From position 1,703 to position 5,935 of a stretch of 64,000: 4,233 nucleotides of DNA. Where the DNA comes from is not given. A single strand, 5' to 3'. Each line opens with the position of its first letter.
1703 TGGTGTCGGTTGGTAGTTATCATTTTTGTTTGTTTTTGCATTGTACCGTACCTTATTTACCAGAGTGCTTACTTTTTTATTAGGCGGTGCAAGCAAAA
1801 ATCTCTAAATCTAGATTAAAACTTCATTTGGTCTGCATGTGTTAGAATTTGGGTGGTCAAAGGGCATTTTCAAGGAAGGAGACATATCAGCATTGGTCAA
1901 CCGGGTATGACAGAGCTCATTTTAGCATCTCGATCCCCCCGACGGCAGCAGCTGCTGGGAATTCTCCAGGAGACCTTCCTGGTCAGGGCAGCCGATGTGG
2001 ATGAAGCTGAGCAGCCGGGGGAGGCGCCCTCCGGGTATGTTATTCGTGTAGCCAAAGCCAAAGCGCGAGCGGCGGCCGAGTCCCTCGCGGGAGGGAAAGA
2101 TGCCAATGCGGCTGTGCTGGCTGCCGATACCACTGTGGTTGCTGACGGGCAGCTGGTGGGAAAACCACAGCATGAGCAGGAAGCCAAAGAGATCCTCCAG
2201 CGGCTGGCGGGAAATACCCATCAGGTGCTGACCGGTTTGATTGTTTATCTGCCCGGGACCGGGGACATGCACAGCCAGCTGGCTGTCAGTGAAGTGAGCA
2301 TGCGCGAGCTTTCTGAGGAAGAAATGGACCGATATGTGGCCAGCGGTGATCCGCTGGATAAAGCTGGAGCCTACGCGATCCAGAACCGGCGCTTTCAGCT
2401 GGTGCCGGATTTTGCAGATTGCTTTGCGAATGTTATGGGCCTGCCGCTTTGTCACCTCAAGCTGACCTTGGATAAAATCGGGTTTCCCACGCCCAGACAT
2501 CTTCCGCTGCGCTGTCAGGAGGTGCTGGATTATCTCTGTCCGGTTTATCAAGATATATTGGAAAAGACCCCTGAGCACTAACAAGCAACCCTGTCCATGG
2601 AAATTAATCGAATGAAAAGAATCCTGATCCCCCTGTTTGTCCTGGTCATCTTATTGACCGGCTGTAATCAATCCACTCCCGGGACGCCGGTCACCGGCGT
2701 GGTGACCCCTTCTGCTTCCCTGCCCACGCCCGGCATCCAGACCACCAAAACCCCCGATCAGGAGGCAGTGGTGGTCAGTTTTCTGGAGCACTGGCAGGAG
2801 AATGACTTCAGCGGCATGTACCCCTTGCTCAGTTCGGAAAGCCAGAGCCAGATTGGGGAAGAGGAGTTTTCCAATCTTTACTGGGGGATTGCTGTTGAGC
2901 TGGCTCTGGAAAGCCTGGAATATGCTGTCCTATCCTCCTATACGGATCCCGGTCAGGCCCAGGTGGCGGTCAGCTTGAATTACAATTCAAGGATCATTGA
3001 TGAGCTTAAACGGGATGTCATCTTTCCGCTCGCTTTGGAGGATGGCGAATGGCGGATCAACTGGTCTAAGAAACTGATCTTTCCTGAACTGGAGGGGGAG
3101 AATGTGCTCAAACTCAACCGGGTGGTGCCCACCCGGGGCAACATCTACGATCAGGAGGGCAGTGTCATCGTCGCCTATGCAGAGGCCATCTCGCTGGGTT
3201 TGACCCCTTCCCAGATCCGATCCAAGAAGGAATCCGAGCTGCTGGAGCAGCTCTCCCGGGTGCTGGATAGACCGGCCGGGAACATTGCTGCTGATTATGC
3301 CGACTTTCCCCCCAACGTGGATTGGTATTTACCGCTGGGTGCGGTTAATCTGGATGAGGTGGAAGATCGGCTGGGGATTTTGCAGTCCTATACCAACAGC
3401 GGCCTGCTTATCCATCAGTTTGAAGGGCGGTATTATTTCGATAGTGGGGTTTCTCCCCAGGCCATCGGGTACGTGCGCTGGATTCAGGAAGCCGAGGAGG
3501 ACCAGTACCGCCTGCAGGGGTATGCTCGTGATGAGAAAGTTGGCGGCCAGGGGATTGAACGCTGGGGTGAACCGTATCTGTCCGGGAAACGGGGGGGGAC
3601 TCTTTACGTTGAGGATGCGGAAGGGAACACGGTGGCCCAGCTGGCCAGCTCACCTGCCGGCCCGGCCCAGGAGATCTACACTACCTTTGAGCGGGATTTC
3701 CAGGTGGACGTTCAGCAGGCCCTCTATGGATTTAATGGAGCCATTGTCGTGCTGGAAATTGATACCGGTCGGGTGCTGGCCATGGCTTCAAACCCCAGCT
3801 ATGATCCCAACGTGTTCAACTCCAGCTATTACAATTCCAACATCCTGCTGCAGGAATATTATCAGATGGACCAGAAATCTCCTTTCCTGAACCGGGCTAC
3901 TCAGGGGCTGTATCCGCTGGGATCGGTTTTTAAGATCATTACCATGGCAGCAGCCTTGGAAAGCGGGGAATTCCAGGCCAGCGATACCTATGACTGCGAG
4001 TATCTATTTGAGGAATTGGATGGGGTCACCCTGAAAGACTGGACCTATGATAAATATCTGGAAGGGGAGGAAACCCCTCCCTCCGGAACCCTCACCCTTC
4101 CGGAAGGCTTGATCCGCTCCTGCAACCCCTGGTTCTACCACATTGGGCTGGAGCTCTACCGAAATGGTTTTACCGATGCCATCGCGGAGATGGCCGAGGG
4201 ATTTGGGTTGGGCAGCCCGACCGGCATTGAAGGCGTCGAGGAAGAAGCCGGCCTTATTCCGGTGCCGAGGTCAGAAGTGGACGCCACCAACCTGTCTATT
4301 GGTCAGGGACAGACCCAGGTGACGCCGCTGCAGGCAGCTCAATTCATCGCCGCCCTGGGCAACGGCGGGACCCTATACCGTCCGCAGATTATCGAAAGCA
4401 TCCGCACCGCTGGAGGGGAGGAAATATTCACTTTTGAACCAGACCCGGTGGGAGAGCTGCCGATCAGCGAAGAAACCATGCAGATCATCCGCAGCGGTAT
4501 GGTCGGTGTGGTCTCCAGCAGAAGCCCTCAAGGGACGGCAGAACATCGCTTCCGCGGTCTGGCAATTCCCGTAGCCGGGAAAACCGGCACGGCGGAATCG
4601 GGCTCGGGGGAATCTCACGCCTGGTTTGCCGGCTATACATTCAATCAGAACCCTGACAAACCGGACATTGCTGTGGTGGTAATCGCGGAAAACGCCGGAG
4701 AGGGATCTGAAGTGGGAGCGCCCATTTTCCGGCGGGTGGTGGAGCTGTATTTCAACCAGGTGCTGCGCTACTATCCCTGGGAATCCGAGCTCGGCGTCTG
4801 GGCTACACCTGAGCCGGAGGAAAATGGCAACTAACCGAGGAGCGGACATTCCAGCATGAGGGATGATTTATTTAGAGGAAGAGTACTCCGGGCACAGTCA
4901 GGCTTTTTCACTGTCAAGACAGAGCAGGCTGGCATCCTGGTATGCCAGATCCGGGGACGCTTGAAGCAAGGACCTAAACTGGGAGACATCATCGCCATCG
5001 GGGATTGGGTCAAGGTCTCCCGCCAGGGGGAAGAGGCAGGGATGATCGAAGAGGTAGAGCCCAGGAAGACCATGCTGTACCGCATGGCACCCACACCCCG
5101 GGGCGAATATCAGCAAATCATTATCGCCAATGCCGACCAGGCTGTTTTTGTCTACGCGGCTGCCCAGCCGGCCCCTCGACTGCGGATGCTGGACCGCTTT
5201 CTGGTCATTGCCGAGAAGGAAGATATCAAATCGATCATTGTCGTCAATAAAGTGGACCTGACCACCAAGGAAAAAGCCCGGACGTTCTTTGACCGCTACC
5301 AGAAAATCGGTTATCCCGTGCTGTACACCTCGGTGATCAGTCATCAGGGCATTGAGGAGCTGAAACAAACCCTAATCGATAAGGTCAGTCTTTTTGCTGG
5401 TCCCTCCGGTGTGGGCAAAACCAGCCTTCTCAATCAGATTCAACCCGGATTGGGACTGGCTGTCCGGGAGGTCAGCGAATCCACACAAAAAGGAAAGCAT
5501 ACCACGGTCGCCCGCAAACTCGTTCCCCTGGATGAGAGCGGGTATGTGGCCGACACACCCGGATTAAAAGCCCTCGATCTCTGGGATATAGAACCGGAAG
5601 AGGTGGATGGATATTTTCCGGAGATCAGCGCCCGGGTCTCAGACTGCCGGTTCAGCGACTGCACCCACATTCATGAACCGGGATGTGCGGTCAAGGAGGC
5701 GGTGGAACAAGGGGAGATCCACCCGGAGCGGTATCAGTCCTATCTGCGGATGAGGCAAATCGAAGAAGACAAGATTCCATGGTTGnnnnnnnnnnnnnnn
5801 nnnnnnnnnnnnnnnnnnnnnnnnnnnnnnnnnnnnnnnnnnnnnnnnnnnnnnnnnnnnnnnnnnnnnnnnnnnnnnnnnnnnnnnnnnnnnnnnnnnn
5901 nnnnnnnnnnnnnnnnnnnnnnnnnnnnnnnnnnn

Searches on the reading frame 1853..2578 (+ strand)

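Call 6: search_protein_families(library=pfam, proteins=[window:1853-2578:+], max_evalue=0.001)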
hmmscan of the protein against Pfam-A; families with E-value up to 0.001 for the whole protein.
window:1853-2578:+ (242 aa): 1 family
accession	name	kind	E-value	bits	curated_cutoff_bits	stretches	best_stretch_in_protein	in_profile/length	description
PF02545.19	Maf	-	8.8e-52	175.9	27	1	21-208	1-186/187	Maf-like protein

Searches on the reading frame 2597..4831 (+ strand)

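Call 6: search_protein_families(library=pfam, proteins=[window:2597-4831:+], max_evalue=0.001)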
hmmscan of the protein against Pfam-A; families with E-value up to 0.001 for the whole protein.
window:2597-4831:+ (745 aa): 3 families
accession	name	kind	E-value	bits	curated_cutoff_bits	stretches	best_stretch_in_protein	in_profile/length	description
PF00905.27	Transpeptidase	-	2.7e-61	207.8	22.1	1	381-715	1-298/299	Penicillin binding protein transpeptidase domain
PF03717.20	PBP_dimer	-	1e-20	75.3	24.4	1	177-348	3-178/180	Penicillin-binding Protein dimerisation domain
PF05223.17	MecA_N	-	3.6e-10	40.6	22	1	60-167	7-115/117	NTF2-like N-terminal transpeptidase domain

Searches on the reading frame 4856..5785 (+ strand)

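Call 6: search_protein_families(library=pfam, proteins=[window:4856-5785:+], max_evalue=0.001)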
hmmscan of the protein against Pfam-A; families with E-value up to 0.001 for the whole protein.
window:4856-5785:+ (310 aa): 5 families
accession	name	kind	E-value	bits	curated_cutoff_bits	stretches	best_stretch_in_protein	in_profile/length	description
PF03193.22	RsgA_GTPase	-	3e-56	190.4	30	1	67-243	1-174/174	RsgA GTPase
PF16745.11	RsgA_N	-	9.6e-11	41.7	27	1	8-64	2-54/54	RsgA N-terminal domain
PF01926.29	MMR_HSR1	-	9.4e-05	22.9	21.9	0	180-242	4-57/113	50S ribosome-binding GTPase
PF02421.24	FeoB_N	-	0.00013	21.9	27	0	92-172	78-155/156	Ferrous iron transport protein B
PF00009.33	GTP_EFTU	-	0.00051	20.1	26.5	0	91-176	91-185/188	Elongation factor Tu GTP binding domain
